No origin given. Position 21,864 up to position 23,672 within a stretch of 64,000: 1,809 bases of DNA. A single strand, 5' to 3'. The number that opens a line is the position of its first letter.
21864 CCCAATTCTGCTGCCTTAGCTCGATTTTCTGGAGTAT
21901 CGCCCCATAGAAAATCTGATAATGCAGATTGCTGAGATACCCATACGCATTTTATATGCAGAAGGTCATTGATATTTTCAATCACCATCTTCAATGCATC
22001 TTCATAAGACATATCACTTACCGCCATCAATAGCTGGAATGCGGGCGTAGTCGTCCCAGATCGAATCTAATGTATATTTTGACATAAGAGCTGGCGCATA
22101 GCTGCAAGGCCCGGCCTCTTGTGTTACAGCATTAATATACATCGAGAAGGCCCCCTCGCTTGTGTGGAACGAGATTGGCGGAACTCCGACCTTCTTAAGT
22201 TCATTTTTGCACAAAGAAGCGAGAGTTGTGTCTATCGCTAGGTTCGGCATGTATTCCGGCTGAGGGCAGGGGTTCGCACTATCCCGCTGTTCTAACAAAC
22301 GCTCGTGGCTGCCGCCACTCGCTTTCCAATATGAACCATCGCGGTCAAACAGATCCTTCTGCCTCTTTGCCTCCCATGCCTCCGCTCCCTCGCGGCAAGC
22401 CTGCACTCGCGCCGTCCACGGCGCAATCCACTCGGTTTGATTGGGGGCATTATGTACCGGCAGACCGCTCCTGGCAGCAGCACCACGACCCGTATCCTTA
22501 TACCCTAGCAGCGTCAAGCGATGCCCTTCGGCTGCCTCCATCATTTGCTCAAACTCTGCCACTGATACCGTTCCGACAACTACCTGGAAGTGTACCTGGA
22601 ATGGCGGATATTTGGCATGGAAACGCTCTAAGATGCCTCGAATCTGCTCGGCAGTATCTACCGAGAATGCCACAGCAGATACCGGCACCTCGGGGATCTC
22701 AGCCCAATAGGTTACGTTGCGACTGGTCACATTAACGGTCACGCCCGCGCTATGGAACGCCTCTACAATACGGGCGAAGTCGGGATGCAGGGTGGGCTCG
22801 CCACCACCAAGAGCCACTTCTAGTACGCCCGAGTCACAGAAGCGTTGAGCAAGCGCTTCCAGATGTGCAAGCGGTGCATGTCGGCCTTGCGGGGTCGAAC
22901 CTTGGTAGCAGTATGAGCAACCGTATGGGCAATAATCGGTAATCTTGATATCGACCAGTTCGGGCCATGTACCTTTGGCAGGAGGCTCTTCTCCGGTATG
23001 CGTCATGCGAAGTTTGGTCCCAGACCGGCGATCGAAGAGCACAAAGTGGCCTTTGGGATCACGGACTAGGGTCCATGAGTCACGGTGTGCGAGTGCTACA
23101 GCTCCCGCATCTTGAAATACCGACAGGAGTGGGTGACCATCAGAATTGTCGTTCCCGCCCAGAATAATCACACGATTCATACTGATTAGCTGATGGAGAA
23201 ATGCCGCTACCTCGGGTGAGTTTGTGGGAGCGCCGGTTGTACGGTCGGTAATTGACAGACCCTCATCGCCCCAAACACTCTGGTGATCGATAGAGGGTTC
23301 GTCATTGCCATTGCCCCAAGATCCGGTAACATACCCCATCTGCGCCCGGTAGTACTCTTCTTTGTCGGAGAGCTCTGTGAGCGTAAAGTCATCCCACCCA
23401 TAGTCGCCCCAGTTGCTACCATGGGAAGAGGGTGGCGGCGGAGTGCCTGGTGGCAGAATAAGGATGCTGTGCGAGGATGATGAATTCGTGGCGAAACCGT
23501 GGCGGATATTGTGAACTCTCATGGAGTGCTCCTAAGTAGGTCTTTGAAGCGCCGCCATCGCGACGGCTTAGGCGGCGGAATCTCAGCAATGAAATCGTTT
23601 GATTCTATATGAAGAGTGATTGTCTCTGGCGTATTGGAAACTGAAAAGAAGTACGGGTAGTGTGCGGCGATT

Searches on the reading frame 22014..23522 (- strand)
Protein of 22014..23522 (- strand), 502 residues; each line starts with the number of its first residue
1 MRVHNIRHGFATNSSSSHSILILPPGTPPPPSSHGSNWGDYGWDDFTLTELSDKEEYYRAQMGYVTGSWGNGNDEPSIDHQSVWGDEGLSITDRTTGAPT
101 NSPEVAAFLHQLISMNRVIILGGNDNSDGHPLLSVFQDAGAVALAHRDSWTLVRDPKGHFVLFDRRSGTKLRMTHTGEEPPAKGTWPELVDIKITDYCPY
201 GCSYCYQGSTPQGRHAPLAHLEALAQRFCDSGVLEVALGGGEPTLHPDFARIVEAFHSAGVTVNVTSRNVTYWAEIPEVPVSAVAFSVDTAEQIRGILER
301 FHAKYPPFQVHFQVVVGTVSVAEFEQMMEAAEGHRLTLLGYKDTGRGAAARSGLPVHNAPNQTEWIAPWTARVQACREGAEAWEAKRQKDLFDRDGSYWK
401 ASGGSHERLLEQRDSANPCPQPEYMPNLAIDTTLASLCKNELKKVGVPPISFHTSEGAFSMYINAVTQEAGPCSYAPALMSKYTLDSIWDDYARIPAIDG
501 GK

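Call 16: search_protein_families(library=pfam, proteins=[window:22014-23522:-], max_evalue=0.01)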
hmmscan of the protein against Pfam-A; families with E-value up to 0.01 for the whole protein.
window:22014-23522:- (502 aa): 2 families
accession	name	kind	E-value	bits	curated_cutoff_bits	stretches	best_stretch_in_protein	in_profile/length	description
PF04055.27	Radical_SAM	-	2.3e-15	57.6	29.5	1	192-302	1-121/166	Radical SAM superfamily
PF13353.11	Fer4_12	-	0.006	17.3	22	0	197-278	14-99/137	4Fe-4S single cluster domain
